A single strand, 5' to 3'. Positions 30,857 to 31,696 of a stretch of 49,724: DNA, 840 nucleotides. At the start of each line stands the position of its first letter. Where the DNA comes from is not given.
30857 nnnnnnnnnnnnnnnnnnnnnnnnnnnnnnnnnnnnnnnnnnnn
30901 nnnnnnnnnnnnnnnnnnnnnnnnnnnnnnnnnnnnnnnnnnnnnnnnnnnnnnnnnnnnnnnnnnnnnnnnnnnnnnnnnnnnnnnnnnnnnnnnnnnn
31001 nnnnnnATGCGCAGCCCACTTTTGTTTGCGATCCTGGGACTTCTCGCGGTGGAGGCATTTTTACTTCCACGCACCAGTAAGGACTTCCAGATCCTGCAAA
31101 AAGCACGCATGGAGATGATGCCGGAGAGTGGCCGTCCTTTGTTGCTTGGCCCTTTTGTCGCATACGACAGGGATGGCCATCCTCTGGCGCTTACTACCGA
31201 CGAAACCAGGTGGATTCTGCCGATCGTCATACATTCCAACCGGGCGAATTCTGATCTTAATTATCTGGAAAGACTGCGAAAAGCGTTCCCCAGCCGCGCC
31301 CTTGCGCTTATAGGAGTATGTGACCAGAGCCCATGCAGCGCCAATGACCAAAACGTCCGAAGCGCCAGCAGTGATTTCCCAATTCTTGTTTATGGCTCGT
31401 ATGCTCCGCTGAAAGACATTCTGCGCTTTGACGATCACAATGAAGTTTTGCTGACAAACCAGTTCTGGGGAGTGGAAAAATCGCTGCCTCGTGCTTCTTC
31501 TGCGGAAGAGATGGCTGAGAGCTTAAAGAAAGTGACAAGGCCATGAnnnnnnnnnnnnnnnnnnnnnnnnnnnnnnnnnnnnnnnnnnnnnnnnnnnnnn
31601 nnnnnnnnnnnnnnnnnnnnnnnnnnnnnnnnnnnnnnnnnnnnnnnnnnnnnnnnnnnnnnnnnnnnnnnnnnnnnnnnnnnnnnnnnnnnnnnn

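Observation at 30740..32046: Operon for a six-cysteine secreted peptide with two dedicated TlpA-like thioredoxin-fold proteins (one CGYC-active, one CxxC-less)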

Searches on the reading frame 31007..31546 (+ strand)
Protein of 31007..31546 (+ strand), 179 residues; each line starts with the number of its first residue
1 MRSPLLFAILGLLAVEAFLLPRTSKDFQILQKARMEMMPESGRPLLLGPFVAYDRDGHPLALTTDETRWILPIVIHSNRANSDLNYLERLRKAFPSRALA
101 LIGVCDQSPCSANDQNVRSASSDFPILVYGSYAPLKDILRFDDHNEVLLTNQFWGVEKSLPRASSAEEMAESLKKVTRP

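Call 4: search_protein_families(library=pfam, proteins=[window:31007-31546:+], max_evalue=0.1)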
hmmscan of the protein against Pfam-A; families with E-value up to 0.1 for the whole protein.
window:31007-31546:+ (179 aa): 0 families

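Call 5: search_protein_families(library=ncbifam, proteins=[window:31007-31546:+], max_evalue=0.1)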
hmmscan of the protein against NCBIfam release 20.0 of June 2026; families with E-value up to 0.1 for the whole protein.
window:31007-31546:+ (179 aa): 0 families

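Call 15: find_homologous_proteins(query=window:31007-31546:+, max_evalue=1)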
Query window:31007-31546:+ (179 aa): 25 proteins with E <= 1 among 207 candidates.
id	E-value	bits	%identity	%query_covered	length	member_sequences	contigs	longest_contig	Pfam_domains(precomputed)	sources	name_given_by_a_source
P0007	3.4e-113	393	100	100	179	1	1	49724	-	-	-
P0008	5.7e-94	330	83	100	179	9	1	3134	-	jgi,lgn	jgi:hypothetical protein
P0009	2.5e-93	328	82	100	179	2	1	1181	-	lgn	-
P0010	1.8e-89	316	80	99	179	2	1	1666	-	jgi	jgi:hypothetical protein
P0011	6.1e-88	311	78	100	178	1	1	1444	-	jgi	jgi:hypothetical protein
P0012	1.7e-78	280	81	87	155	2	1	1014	-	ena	-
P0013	3.3e-78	279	80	87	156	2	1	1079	-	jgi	jgi:hypothetical protein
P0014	1.2e-74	267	67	99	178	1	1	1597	-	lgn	-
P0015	1.3e-74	267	68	99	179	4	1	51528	-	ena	-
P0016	1.7e-74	267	82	82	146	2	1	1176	-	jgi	jgi:hypothetical protein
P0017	7.1e-73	262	69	88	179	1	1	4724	-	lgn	-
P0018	1.3e-69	251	65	98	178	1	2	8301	-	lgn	-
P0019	2.4e-68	247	64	98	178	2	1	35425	-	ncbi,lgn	ncbi:MAG TPA: hypothetical protein VI636_14320 [Candidatus Angelobacter sp.]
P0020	9.0e-68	245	63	98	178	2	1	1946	-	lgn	-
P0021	2.9e-67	243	63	98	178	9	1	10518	-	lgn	-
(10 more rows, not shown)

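Call 22: find_encoding_contigs(protein=P0015, flank=8000, max_places=3)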
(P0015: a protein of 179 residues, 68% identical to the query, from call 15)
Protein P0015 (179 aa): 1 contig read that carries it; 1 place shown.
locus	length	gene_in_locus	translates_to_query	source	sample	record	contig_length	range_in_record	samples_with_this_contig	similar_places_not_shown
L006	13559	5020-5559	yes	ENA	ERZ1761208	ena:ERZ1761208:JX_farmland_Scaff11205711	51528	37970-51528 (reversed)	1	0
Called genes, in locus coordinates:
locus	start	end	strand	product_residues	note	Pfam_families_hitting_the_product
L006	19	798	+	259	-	-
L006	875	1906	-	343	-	PF25174:Beta-prop_THOC3 (faint)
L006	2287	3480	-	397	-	-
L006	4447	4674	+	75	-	-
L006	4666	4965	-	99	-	-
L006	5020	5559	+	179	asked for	-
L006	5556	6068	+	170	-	-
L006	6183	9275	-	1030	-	PF13620:CarboxypepD_reg, PF13715:CarbopepD_reg_2, PF17210:SdrD_B (faint), PF25183:OMP_b-brl_4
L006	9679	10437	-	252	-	-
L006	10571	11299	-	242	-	PF00215:OMPdecase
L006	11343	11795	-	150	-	PF03330:DPBB_1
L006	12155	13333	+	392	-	PF00108:Thiolase_N, PF00109:ketoacyl-synt (weak), PF02803:Thiolase_C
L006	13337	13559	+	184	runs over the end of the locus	PF01928:CYTH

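Call 23: find_encoding_contigs(protein=P0019, flank=8000, max_places=3)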
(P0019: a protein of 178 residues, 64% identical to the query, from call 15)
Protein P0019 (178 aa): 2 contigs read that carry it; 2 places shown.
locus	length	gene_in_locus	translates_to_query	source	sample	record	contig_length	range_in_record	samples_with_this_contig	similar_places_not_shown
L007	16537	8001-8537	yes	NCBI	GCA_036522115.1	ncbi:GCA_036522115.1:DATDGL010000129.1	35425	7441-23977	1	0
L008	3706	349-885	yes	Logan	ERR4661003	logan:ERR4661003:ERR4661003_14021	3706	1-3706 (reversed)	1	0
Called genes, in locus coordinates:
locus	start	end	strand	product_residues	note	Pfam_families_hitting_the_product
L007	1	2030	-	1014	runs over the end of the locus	PF02012:BNR (faint), PF25852:DUF6242_C (faint), PF13088:BNR_2 (faint), PF15899:BNR_6 (faint), PF15902:Sortilin-Vps10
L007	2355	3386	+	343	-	PF02812:ELFV_dehydrog_N, PF00208:ELFV_dehydrog (weak), PF02826:2-Hacid_dh_C (weak), PF00208:ELFV_dehydrog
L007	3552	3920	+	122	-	PF07883:Cupin_2, PF02311:AraC_binding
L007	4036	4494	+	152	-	PF01042:Ribonuc_L-PSP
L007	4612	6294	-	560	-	-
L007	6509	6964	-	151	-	PF14539:DUF4442, PF09500:YiiD_C (weak)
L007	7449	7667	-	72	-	-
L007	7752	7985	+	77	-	-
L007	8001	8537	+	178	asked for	-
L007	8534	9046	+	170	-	-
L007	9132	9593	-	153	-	PF08808:RES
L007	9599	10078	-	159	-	PF20432:Xre-like-HTH, PF09722:Xre_MbcA_ParS_C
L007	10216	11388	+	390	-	PF00108:Thiolase_N, PF02803:Thiolase_C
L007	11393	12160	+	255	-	PF00106:adh_short, PF08659:KR (weak), PF13561:adh_short_C2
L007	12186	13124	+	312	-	PF19459:DUF5996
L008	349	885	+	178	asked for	-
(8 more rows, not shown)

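Call 29: predict_structure(alignment_id=A2)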
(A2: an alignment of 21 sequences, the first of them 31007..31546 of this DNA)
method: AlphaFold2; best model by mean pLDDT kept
length: 179 residues; sequences in the alignment: 21
mean_pLDDT: 70.8   pTM: 0.61
mean pLDDT of the five models: 70.8, 54.2, 49.2, 48.0, 47.6
residues with pLDDT >= 90: 30; 70-90: 69; 50-70: 49; < 50: 31
segments of 3 or more residues with pLDDT < 50: 33-51, 111-119
pLDDT, mean of each block of 10 residues (from residue 1): 74 69 57 47 38 52 76 86 89 88 72 47 60 68 90 82 94 86
secondary structure, 60 per line:
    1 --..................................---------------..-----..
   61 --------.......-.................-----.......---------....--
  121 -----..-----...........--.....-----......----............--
elements in order: H3-36 E69-75 H77-93 E99-105 H115-118 H133-143 E146-150 E156-161 H166-177
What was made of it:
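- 31007..31546 (+): ORF2, 179 aa: N-terminal membrane helix plus a degenerate thioredoxin-like domain of an undescribed family. AlphaFold mean pLDDT is 70.8 (call 29).
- Checked: Mean pLDDT is 70.8; the other four models scored 48-54 (call 29).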

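Call 31: search_protein_representatives(alignment_id=A2)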
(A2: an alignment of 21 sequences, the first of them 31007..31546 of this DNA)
Query: 21 sequences, 178 profile positions. Proteins with E-value up to 0.001 (for the whole library): 73; up to 1e-10: 14; up to 1e-30: 4. The best 73 are listed.
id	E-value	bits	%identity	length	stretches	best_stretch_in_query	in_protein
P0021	8.1e-95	331.3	-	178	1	1-177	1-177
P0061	2.5e-59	215.8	-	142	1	1-143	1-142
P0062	2.5e-43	163.6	-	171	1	2-177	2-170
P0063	1.8e-31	125.0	-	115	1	1-74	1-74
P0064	7.9e-20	87.1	-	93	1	1-70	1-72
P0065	3.1e-15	72.1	-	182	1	1-151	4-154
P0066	3.4e-13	65.5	-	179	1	1-166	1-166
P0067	1.6e-12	63.2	-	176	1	43-172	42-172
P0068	3.5e-12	62.2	-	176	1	11-175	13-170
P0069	7.9e-12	61.0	-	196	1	21-175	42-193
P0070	1.9e-11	59.8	-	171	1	9-154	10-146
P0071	4.3e-11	58.6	-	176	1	1-154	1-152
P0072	4.3e-11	58.6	-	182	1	15-148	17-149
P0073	1.0e-10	57.4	-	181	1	25-160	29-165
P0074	1.7e-10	56.6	-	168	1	5-177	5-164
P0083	1.0e-07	47.6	-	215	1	48-146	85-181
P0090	4.7e-06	42.2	-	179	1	12-148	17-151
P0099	1.4e-05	40.6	-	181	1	71-157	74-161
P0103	2.3e-05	40.0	-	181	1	3-150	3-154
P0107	4.5e-05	39.0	-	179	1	39-149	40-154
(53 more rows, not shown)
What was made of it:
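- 31007..31546 (+): The library of 1.84 billion proteins holds 73 representatives (call 31).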

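Call 33: fold_search(model_id=the predicted structure, library=pdb)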
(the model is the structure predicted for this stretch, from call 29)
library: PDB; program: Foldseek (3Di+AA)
matches with E <= 10: 992; with E <= 0.001: 46
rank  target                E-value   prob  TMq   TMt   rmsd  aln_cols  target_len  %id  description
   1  3erw_G                9.3e-06  1.00  0.43  0.54   5.0       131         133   17  Crystal Structure of StoA from Bacillus subtilis (released 2009-01-20)
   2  3c73_B                9.9e-06  1.00  0.47  0.57   5.3       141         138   16  Structure of CEHC variant ResA (released 2008-08-12)
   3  2h19_A                1.1e-05  1.00  0.48  0.59   4.7       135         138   16  Crystal Structure of ResA Cys77Ala Variant (released 2006-09-19)
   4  3erw_A                1.1e-05  1.00  0.43  0.54   6.0       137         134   17  Crystal Structure of StoA from Bacillus subtilis (released 2009-01-20)
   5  3c73_A                1.4e-05  1.00  0.47  0.58   5.4       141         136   15  Structure of CEHC variant ResA (released 2008-08-12)
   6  3erw_C                1.6e-05  1.00  0.43  0.55   5.0       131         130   17  Crystal Structure of StoA from Bacillus subtilis (released 2009-01-20)
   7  3erw_F                1.6e-05  1.00  0.43  0.55   5.0       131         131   17  Crystal Structure of StoA from Bacillus subtilis (released 2009-01-20)
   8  1st9_B                1.9e-05  1.00  0.47  0.59   5.2       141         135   16  Crystal Structure of a Soluble Domain of ResA in the Oxidised Form (released 2004-05-11)
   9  2h1g_B                2.8e-05  1.00  0.47  0.58   4.8       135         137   16  ResA C74A/C77A (released 2006-09-19)
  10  2h1b_C                3.0e-05  1.00  0.46  0.57   5.2       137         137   15  ResA E80Q (released 2006-09-19)
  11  4grf                  3.0e-05  1.00  0.47  0.57   7.2       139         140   13  Crystal structure of thioredoxin domain of thiol-disulfide oxidoreductase BVU-2223 (Target EFI-501010) from Bacteroides  (released 2012-10-10)
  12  1su9_A                3.2e-05  1.00  0.47  0.58   6.6       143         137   15  Reduced structure of the soluble domain of ResA (released 2004-05-11)
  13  3c71                  3.4e-05  1.00  0.46  0.56   5.3       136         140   15  Structure of a ResA variant with a DsbA-like active site motif (CPHC) (released 2008-08-12)
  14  2h1a_B                3.6e-05  1.00  0.45  0.55   5.3       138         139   15  ResA C74A Variant (released 2006-09-19)
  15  2h19_B                4.1e-05  1.00  0.47  0.58   6.6       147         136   16  Crystal Structure of ResA Cys77Ala Variant (released 2006-09-19)
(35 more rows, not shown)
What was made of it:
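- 31007..31546 (+): Foldseek matches StoA/ResA/TlpA at E about 1e-5 (call 33).
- On Thioredoxin-fold oxidoreductases (ORF2): One of five AlphaFold models reaches pLDDT 70.8 and matches StoA/ResA/TlpA at E about 1e-5, TM 0.43-0.59 (calls 29, 33).
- Checked: Foldseek matches StoA/ResA/TlpA at E about 1e-5, TM 0.43-0.59 (call 33).
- The model matches StoA/ResA/TlpA (calls 29, 33).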

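Call 34: search_protein_families(library=pfam, alignment_id=A4, max_evalue=0.01)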
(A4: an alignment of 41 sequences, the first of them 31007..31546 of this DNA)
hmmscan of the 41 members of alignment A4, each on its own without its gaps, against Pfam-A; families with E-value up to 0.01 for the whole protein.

A. member 1, window:31007-31546:+ (179 aa): 0 families

B. families by the number of members that match (of 41 scanned): 1 family
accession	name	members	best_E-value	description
PF15187.11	Augurin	1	0.0038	Oesophageal cancer-related gene 4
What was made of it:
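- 31007..31546 (+): None of 41 diverse members hits Pfam (call 34).
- On Thioredoxin-fold oxidoreductases (ORF2): No Pfam or NCBIfam hit for ORF2 (calls 4, 5), and no Pfam hit for 41 relatives (call 34).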

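Call 37: find_related_loci(query=A2, collection=genome_contigs, flank=5000)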
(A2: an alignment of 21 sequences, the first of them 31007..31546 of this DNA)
Query A2 (179 aa) in genome_contigs; peptide patterns used: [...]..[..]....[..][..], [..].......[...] (x = any residue, [..] = any of these).
16 stretches matched a pattern; 3 encode a relative of the query (tblastn E <= 1e-3); 3 distinct loci.
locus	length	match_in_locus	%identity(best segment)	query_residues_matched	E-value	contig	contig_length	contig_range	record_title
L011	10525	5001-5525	64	1-176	1e-76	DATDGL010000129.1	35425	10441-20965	MAG TPA_asm: Candidatus Angelobacter sp. isolate SMAG_U251 k141_181061, whole genome shotgun sequence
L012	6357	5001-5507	59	1-176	1e-68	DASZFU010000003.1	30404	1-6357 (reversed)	MAG TPA_asm: Candidatus Angelobacter sp. isolate SMAG_U6530 k141_2387064, whole genome shotgun sequence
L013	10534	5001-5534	56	1-179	1e-67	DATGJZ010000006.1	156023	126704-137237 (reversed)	MAG TPA_asm: Candidatus Angelobacter sp. isolate SMAG_U9846 k141_937206, whole genome shotgun sequence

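Call 45: find_encoding_contigs(protein=P0065, flank=4000, max_places=3)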
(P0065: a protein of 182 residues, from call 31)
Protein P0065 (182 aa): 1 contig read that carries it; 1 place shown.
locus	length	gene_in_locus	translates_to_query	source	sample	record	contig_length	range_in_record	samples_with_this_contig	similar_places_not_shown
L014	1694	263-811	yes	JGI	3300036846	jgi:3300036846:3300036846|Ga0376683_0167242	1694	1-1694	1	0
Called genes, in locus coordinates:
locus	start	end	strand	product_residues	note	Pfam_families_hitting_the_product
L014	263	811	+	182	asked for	-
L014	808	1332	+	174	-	-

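Call 57: find_encoding_contigs(protein=P0069, flank=5000, max_places=4)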
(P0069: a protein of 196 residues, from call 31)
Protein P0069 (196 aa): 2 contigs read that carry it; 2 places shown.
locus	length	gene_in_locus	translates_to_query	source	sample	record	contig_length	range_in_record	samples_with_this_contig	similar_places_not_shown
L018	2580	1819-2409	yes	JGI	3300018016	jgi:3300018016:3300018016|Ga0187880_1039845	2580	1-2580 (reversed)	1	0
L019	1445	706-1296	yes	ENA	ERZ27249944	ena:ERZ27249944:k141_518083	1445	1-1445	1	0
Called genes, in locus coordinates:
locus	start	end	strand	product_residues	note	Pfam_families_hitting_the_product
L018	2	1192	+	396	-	?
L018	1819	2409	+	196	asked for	-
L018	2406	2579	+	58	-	?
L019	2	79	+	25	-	?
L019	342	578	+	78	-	-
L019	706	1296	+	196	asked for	-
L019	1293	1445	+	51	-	?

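Call 58: find_encoding_contigs(protein=P0073, flank=5000, max_places=4)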
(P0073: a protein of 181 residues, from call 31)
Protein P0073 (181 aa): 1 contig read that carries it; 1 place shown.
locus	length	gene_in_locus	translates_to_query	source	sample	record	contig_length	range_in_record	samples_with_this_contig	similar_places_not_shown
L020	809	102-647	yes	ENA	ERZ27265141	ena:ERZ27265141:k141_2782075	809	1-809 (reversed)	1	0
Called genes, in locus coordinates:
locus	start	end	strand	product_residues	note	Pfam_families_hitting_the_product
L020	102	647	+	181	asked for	-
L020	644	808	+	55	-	?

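Call 74: find_encoding_contigs(protein=P0103, flank=5000, max_places=6)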
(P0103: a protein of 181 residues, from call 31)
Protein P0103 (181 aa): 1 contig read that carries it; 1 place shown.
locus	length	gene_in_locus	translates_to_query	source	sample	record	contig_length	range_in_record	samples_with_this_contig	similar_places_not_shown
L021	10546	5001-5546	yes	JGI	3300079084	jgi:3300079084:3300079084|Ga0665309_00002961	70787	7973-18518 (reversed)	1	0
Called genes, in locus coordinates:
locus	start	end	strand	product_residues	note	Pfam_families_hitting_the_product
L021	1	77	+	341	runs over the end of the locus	-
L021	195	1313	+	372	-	-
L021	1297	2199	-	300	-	PF19541:DUF6065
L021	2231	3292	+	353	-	PF23452:HPAT (weak)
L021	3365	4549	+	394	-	PF13450:NAD_binding_8, PF03275:GLF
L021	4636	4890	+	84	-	-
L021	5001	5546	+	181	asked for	-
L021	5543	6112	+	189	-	-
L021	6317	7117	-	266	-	PF00685:Sulfotransfer_1, PF13469:Sulfotransfer_3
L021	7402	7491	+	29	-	-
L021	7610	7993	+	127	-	PF03965:Penicillinase_R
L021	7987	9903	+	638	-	PF05569:Peptidase_M56, PF12543:DUF3738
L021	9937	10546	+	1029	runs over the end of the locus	PF13620:CarboxypepD_reg, PF13715:CarbopepD_reg_2 (weak), PF17210:SdrD_B (faint), PF25183:OMP_b-brl_4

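Call 82: search_solved_structures(query=A4, max_evalue=10)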
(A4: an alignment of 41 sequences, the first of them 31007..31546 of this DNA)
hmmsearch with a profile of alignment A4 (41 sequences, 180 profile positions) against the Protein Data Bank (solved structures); distinct sequences matched with E-value up to 10: 2.
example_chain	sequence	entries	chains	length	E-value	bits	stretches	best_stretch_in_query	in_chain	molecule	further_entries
7obq_v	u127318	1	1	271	0.82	12.5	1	87-110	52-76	Signal recognition particle receptor subunit beta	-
6b87_A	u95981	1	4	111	9.5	9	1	8-44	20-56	TMHC2_E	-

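Call 84: list_cluster_members(proteins=[P0062, P0066, P0067, P0068, P0070, P0074, P0083, P0090, P0099, P0107])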
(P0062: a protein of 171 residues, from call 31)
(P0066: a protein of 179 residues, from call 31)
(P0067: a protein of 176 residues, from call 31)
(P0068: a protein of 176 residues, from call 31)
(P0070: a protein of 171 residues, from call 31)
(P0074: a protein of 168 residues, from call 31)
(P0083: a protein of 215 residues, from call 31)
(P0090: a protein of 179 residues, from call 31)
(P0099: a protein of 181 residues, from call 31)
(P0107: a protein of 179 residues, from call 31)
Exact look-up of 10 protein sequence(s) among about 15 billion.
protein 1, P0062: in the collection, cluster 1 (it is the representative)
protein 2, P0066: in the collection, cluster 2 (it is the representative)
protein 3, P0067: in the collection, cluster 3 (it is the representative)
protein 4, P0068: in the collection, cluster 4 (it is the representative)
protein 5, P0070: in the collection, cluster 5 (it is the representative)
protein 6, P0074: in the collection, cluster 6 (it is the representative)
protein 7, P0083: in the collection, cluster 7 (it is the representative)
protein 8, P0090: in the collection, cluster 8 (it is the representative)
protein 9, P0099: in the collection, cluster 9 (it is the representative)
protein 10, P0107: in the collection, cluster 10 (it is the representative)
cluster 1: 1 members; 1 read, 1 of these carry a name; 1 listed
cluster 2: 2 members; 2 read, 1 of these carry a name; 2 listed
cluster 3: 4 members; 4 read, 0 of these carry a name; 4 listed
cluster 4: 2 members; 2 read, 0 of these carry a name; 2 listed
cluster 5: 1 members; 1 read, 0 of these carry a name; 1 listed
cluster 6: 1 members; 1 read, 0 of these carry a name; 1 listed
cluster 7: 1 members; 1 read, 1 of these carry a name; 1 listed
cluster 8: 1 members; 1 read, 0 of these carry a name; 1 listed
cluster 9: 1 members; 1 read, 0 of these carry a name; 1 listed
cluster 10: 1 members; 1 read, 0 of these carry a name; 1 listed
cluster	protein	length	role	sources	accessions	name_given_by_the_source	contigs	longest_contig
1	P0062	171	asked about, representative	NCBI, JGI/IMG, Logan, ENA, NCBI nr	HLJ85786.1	MAG TPA: hypothetical protein VKZ53_03135 [Candidatus Angelobacter sp.] | hypothetical protein [Candidatus Angelobacter sp.]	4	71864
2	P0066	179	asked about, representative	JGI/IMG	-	hypothetical protein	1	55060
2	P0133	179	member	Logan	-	-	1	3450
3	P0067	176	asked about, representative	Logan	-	-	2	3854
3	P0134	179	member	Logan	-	-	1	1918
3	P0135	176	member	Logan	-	-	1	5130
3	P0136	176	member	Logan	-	-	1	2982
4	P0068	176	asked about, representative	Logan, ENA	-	-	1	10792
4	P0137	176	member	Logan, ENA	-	-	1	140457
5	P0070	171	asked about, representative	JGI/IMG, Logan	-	-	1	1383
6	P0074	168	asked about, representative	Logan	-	-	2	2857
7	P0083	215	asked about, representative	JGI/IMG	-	hypothetical protein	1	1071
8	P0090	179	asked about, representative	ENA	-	-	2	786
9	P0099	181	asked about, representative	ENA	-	-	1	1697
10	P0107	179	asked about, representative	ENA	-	-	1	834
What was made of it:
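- Tried and rejected: Cluster look-ups gave a name (Candidatus Angelobacter) for only one (call 84).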
